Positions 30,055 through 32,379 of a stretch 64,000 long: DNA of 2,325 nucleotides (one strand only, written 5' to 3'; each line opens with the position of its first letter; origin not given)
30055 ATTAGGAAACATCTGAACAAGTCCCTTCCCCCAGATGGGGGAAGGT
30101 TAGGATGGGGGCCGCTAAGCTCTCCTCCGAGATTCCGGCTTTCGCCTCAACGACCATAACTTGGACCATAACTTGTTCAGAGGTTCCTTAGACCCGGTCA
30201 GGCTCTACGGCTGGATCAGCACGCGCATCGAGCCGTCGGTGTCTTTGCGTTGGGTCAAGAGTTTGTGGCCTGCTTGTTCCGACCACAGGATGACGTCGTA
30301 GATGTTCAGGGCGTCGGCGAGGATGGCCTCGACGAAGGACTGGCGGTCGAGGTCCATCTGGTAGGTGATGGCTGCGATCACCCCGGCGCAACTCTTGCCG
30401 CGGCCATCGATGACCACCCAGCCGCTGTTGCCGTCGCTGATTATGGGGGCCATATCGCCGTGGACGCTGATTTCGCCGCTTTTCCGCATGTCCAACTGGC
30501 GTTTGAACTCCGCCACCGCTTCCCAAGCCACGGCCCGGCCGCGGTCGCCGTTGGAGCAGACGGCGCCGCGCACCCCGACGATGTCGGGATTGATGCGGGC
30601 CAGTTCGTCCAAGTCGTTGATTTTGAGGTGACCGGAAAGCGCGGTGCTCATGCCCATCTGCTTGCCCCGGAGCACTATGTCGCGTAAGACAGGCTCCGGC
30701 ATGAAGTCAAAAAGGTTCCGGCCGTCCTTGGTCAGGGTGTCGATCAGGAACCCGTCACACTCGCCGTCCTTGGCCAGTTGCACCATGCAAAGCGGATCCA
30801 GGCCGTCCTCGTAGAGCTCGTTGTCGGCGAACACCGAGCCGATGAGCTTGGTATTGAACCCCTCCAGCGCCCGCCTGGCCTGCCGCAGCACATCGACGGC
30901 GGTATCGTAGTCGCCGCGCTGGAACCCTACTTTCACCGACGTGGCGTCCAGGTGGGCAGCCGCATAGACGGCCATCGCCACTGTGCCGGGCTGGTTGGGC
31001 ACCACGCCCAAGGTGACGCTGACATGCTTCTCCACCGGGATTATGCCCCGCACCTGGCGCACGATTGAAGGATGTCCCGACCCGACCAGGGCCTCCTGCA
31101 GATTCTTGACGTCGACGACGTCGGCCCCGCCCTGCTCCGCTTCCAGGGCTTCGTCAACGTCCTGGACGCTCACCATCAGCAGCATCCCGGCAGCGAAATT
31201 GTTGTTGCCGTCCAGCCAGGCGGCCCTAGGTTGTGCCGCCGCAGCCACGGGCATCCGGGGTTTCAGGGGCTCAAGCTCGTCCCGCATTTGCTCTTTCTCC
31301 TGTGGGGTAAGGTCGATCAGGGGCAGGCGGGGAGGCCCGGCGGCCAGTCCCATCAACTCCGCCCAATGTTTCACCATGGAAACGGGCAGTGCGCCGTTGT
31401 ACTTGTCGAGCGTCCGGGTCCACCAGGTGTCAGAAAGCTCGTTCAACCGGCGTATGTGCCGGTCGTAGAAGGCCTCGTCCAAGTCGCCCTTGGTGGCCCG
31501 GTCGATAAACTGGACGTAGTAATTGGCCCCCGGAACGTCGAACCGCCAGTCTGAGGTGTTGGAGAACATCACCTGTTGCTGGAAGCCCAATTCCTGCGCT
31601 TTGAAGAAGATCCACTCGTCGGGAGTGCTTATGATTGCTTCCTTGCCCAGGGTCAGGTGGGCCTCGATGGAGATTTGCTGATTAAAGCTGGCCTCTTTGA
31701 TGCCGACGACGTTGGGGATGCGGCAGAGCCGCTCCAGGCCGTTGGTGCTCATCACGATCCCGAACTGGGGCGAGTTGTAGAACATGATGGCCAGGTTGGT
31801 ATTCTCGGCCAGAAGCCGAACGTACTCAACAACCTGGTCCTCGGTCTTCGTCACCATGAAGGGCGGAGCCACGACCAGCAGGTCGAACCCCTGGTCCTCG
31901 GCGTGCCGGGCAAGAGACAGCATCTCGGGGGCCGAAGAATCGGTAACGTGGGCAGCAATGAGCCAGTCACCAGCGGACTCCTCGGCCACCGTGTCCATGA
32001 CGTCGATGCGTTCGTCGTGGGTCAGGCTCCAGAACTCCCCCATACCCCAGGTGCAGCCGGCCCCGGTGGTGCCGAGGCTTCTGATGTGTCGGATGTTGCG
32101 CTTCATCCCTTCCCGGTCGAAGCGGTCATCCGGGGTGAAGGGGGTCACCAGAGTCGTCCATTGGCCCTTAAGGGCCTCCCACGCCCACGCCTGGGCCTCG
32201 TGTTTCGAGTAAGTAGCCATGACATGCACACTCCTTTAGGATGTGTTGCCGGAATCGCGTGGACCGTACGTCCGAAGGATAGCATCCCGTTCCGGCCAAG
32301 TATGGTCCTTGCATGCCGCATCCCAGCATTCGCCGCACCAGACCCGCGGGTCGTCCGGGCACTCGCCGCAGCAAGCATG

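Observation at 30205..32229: Unusual 674-aa fusion: DapA-like aldolase + MfnB-like (4-HFC-P synthase family) + TusA-like domain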

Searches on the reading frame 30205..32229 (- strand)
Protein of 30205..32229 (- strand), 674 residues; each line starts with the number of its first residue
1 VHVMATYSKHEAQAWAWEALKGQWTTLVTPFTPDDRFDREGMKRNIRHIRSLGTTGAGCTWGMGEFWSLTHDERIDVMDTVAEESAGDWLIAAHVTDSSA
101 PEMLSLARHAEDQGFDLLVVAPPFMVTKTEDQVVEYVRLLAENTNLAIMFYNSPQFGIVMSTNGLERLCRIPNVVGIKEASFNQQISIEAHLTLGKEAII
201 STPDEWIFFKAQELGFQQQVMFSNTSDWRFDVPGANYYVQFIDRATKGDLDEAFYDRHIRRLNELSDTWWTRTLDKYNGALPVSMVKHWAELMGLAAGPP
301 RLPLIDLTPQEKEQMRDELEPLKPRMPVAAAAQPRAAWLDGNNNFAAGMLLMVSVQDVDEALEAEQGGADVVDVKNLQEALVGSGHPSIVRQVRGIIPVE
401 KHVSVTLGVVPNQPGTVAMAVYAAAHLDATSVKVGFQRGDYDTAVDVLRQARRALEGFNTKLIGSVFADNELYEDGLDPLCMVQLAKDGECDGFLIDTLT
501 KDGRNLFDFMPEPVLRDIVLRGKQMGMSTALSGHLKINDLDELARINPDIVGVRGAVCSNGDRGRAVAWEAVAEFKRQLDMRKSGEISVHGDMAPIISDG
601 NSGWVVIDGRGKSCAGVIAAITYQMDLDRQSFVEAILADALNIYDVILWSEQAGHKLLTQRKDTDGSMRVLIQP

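Call 3: search_protein_families(library=pfam, proteins=[window:30205-32229:-], max_evalue=1)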
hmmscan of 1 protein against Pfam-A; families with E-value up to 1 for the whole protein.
window:30205-32229:- (674 aa): 4 families
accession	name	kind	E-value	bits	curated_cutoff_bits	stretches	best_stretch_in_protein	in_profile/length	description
PF04476.19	4HFCP_synth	-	2.6e-54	184.8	22.4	1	351-575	1-227/228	4-HFC-P synthase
PF00701.28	DHDPS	-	1.9e-32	112.6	22.1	1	20-320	2-287/289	Dihydrodipicolinate synthetase family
PF01206.22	TusA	-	0.021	15.1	28.6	1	607-673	3-69/70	Sulfurtransferase TusA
PF10237.15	N6-adenineMlase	-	0.14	12.2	23.2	1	109-162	84-127/166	Probable N6-adenine methyltransferase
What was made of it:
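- On DHDPS/NAL superfamily (PF00701): 112.6 bits against a cutoff of 22.1; aa 20-320 cover profile positions 2-287 of 289 (call 3)
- On MfnB / 4-HFC-P synthase family (PF04476): 184.8 bits against a cutoff of 22.4 (call 3).
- Checked: TusA PF01206 at aa 607-673 scores only E 0.021, 15 bits against a cutoff of 28.6 (call 3).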

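Call 4: search_protein_families(library=ncbifam, proteins=[window:30205-32229:-], max_evalue=1)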
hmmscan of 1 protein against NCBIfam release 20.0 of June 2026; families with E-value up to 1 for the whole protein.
window:30205-32229:- (674 aa): 11 families
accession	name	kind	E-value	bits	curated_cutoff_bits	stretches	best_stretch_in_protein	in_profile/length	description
NF002573.0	PRK02227.1-1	equivalog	8.2e-56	189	341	1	349-579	1-234/236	(5-formylfuran-3-yl)methyl phosphate synthase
NF002575.0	PRK02227.1-3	equivalog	1.4e-51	175.5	304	1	349-579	1-232/233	(5-formylfuran-3-yl)methyl phosphate synthase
NF002576.0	PRK02227.1-5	equivalog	1.3e-33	116.2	297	1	351-581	4-225/236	hypothetical protein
NF002958.0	PRK03620.1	subfamily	6.8e-29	100.6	278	2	26-183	17-171/307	5-dehydro-4-deoxyglucarate dehydratase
NF002574.0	PRK02227.1-2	subfamily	1.1e-26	93.6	286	1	350-583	3-227/233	hypothetical protein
TIGR03249.1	KdgD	equivalog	5.2e-22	78.3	373.95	2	23-196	12-183/299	5-dehydro-4-deoxyglucarate dehydratase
TIGR00674.1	dapA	equivalog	1.2e-21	76.8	206.15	1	24-319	3-283/286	4-hydroxy-tetrahydrodipicolinate synthase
NF003164.0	PRK04147.1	equivalog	7.1e-19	68.2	281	1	19-181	3-167/294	N-acetylneuraminate lyase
TIGR02313.1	HpaI-NOT-DapA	exception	2.7e-15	55.9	396.7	1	20-319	1-286/294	2,4-dihydroxyhept-2-ene-1,7-dioic acid aldolase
TIGR00683.1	nanA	equivalog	1.5e-14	54.1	382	1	20-181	1-164/293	N-acetylneuraminate lyase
NF040954.1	Arch_KDGaldase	equivalog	5.4e-12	45.6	390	1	27-325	7-284/288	bifunctional 2-dehydro-3-deoxy-phosphogluconate/2-dehydro-3-deoxy-6-phosphogalactonate aldolase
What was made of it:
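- On DapA proper (4-hydroxy-tetrahydrodipicolinate synthase, TIGR00674): 76.8 bits against a cutoff of 206.15 (call 4).
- On MfnB equivalog (NF002573 / NF002575): 189 against 341, and 175.5 against 304 (call 4).
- It scores 189 bits against cutoffs of 341 and 304 for NCBI's two MfnB equivalog models (call 4).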

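Call 5: find_homologous_proteins(query=window:30205-32229:-, max_evalue=0.00001)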
Query window:30205-32229:- (674 aa): 505 proteins with E <= 0.00001 among 8000 candidates; the best 120 are listed.
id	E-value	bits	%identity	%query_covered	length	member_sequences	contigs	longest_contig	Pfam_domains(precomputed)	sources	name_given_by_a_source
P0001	0.0e+0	1540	100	100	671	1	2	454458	PF00701.29,PF04476.20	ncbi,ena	-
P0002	0.0e+0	1539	100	100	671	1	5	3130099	PF00701.29,PF04476.20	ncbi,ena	-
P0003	0.0e+0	1522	99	100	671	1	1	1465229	PF00701.29,PF04476.20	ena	-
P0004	0.0e+0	1520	99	100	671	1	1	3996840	PF00701.29,PF04476.20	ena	-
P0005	0.0e+0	1520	98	100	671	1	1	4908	PF00701.29,PF04476.20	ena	-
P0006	0.0e+0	1519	98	100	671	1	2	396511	PF00701.29,PF04476.20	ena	-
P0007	0.0e+0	1519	99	100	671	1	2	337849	PF00701.29,PF04476.20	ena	-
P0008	0.0e+0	1519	98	100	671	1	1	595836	PF00701.29,PF04476.20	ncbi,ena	-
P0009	0.0e+0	1519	98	100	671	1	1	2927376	PF00701.29,PF04476.20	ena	-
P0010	0.0e+0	1518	98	100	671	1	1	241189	PF00701.29,PF04476.20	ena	-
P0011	0.0e+0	1518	98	100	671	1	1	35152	PF00701.29,PF04476.20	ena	-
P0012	0.0e+0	1518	99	100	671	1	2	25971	PF00701.29,PF04476.20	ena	-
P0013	0.0e+0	1516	98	100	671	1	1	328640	PF00701.29,PF04476.20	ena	-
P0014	0.0e+0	1515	98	100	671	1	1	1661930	PF00701.29,PF04476.20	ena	-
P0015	0.0e+0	1514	98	100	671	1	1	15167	PF00701.29,PF04476.20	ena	-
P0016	0.0e+0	1514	98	100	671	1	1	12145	PF00701.29,PF04476.20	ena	-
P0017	0.0e+0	1514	98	100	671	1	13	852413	PF00701.29,PF04476.20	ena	-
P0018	0.0e+0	1514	98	100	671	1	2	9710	PF00701.29,PF04476.20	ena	-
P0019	0.0e+0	1513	98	100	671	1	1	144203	PF00701.29,PF04476.20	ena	-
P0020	0.0e+0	1512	98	100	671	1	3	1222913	PF00701.29,PF04476.20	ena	-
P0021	0.0e+0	1512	98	100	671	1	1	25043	PF00701.29,PF04476.20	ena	-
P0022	0.0e+0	1512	98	100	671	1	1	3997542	PF00701.29,PF04476.20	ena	-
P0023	0.0e+0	1510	98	100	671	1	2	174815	PF00701.29,PF04476.20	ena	-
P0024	0.0e+0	1509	98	100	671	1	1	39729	PF00701.29,PF04476.20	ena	-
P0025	0.0e+0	1508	98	99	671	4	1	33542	PF00701.29,PF04476.20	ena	-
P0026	0.0e+0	1506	98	100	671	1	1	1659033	PF00701.29,PF04476.20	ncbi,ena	-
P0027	0.0e+0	1506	98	100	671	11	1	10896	PF00701.29,PF04476.20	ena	-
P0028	0.0e+0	1505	98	100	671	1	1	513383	PF00701.29,PF04476.20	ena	-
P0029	0.0e+0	1492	97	100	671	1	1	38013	PF00701.29,PF04476.20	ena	-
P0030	0.0e+0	1446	92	100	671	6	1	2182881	PF00701.29,PF04476.20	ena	-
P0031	0.0e+0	1438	92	100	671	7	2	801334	PF00701.29,PF04476.20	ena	-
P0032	0.0e+0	1429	91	100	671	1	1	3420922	PF00701.29,PF04476.20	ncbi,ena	-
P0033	0.0e+0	1412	90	100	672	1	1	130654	PF00701.29,PF04476.20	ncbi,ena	-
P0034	0.0e+0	1389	90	100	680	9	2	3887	PF00701.29,PF04476.20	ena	-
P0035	0.0e+0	1381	88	100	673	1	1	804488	PF00701.29,PF04476.20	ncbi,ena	-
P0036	0.0e+0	1341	86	100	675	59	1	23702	PF00701.29,PF04476.20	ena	-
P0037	0.0e+0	1320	84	100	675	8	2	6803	PF00701.29,PF04476.20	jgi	jgi:uncharacterized protein (UPF0264 family)/dihydrodipicolinate synthase/N-acetylneuraminate lyase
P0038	0.0e+0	1308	84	100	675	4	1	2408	PF00701.29,PF04476.20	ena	-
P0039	0.0e+0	1296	82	100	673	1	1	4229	PF00701.29,PF04476.20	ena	-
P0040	0.0e+0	1267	80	100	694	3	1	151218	PF00701.29,PF04476.20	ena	-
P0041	0.0e+0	1265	80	100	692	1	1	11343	PF00701.29,PF04476.20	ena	-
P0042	0.0e+0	1265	77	100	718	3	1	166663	PF00701.29,PF04476.20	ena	-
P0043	0.0e+0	1262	77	100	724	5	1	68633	PF00701.29,PF04476.20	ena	-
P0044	0.0e+0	1261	80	100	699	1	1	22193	PF00701.29,PF04476.20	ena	-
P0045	0.0e+0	1261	79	100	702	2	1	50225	PF00701.29,PF04476.20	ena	-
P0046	0.0e+0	1261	79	100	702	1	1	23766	PF00701.29,PF04476.20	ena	-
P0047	0.0e+0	1260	79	100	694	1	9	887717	PF00701.29,PF04476.20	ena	-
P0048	0.0e+0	1259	77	100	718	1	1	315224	PF00701.29,PF04476.20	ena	-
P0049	0.0e+0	1259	79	100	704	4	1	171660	PF00701.29,PF04476.20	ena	-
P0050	0.0e+0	1259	79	100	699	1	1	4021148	PF00701.29,PF04476.20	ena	-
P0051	0.0e+0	1259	79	100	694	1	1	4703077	PF00701.29,PF04476.20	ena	-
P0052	0.0e+0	1258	79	100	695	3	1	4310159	PF00701.29,PF04476.20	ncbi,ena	-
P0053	0.0e+0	1257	79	100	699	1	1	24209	PF00701.29,PF04476.20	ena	-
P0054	0.0e+0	1257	79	100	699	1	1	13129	PF00701.29,PF04476.20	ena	-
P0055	0.0e+0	1256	79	100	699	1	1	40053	PF00701.29,PF04476.20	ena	-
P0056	0.0e+0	1256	79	100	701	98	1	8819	PF00701.29,PF04476.20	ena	-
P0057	0.0e+0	1255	79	100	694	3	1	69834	PF00701.29,PF04476.20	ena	-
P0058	0.0e+0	1254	78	100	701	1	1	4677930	PF00701.29,PF04476.20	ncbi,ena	-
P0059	0.0e+0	1253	78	100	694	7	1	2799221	PF00701.29,PF04476.20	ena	-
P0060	0.0e+0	1253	78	100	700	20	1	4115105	PF00701.29,PF04476.20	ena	-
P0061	0.0e+0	1253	78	100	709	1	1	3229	PF00701.29,PF04476.20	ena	-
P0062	0.0e+0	1252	79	100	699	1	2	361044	PF00701.29,PF04476.20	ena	-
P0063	0.0e+0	1251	78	100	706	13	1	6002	PF00701.29,PF04476.20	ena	-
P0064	0.0e+0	1251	78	100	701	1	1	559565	PF00701.29,PF04476.20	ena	-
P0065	0.0e+0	1250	79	100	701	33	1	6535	PF00701.29,PF04476.20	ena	-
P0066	0.0e+0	1249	79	100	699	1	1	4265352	PF00701.29,PF04476.20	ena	-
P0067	0.0e+0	1249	78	100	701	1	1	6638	PF00701.29,PF04476.20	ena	-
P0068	0.0e+0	1249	79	100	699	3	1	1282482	PF00701.29,PF04476.20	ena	-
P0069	0.0e+0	1248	79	100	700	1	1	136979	PF00701.29,PF04476.20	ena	-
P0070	0.0e+0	1248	78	100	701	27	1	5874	PF00701.29,PF04476.20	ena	-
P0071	0.0e+0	1248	78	100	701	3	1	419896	PF00701.29,PF04476.20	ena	-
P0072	0.0e+0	1248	78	100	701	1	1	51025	PF00701.29,PF04476.20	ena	-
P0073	0.0e+0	1247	78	100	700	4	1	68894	PF00701.29,PF04476.20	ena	-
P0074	0.0e+0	1247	79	100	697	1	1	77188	PF00701.29,PF04476.20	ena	-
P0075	0.0e+0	1244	78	100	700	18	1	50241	PF00701.29,PF04476.20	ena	-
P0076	0.0e+0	1243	78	100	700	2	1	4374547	PF00701.29,PF04476.20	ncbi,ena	-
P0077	0.0e+0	1241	78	100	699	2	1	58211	PF00701.29,PF04476.20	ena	-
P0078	0.0e+0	1239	78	99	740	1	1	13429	PF00701.29,PF04476.20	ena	-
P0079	0.0e+0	1238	78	100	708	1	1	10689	PF00701.29,PF04476.20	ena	-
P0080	0.0e+0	1236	77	100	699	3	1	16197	PF00701.29,PF04476.20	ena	-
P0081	0.0e+0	1235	78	100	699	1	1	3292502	PF00701.29,PF04476.20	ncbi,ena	-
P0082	0.0e+0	1232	77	100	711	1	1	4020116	PF00701.29,PF04476.20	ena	-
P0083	0.0e+0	1227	77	100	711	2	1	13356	PF00701.29,PF04476.20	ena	-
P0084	0.0e+0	1221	77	100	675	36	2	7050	PF00701.29,PF04476.20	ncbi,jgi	-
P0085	0.0e+0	1218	77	100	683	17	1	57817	PF00701.29,PF04476.20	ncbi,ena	-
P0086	0.0e+0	1218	74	100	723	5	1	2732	PF00701.29,PF04476.20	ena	-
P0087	0.0e+0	1217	78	100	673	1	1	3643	PF00701.29,PF04476.20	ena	-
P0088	0.0e+0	1211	76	100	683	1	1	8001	PF00701.29,PF04476.20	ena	-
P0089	0.0e+0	1207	76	100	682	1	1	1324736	PF00701.29,PF04476.20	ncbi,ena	-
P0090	0.0e+0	1206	76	100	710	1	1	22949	PF00701.29,PF04476.20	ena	-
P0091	0.0e+0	1201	77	100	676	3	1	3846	PF00701.29,PF04476.20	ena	-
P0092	0.0e+0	1199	76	100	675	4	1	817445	PF00701.29,PF04476.20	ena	-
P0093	0.0e+0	1199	77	100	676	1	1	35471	PF00701.29,PF04476.20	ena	-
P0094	0.0e+0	1199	75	100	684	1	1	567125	PF00701.29,PF04476.20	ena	-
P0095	0.0e+0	1198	76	100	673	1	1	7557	PF00701.29,PF04476.20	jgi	-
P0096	0.0e+0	1198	78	95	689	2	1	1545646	PF00701.29,PF04476.20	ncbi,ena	-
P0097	0.0e+0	1196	76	100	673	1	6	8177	PF00701.29,PF04476.20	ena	-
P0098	0.0e+0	1195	76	100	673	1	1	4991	PF00701.29,PF04476.20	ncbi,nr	ncbi:MAG: dihydrodipicolinate synthase family protein, partial [Chloroflexi bacterium]|nr:dihydrodip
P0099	0.0e+0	1194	76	100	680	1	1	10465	PF00701.29,PF04476.20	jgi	-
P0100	0.0e+0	1194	76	100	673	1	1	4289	PF00701.29,PF04476.20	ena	-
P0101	0.0e+0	1191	75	100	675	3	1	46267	PF00701.29,PF04476.20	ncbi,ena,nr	ncbi:MAG: hypothetical protein BZY88_15050 [SAR202 cluster bacterium Io17-Chloro-G9]|nr:MAG: hypothe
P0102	0.0e+0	1190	75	100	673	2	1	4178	PF00701.29,PF04476.20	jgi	-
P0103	0.0e+0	1190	76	100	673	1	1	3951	PF00701.29,PF04476.20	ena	-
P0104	0.0e+0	1188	75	100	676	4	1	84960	PF00701.29,PF04476.20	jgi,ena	-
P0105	0.0e+0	1187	75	100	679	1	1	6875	PF00701.29,PF04476.20,PF01206.23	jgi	-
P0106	0.0e+0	1187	75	100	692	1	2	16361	PF00701.29,PF04476.20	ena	-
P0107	0.0e+0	1187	76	100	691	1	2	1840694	PF00701.29,PF04476.20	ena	-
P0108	0.0e+0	1185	75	100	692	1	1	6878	PF00701.29,PF04476.20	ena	-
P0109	0.0e+0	1185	75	100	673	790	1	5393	PF00701.29,PF04476.20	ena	-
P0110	0.0e+0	1185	75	100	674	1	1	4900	PF00701.29,PF04476.20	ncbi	-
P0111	0.0e+0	1183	74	100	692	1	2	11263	PF00701.29,PF04476.20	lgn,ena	-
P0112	0.0e+0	1182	75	100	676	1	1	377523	PF00701.29,PF04476.20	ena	-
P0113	0.0e+0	1182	75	100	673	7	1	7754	PF00701.29,PF04476.20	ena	-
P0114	0.0e+0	1182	75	100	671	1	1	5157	PF00701.29,PF04476.20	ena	-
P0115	0.0e+0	1182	75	100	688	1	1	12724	PF00701.29,PF04476.20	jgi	-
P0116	0.0e+0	1181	76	100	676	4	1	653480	PF00701.29,PF04476.20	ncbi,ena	-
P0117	0.0e+0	1181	76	100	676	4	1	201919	PF00701.29,PF04476.20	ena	-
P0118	0.0e+0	1181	76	100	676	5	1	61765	PF00701.29,PF04476.20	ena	-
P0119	0.0e+0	1178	75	100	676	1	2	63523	PF00701.29,PF04476.20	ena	-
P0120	0.0e+0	1178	74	100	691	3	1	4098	PF00701.29,PF04476.20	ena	-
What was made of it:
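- Checked: Public gene calls use the ATG three codons in, at 32220, giving 671 aa (call 5).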
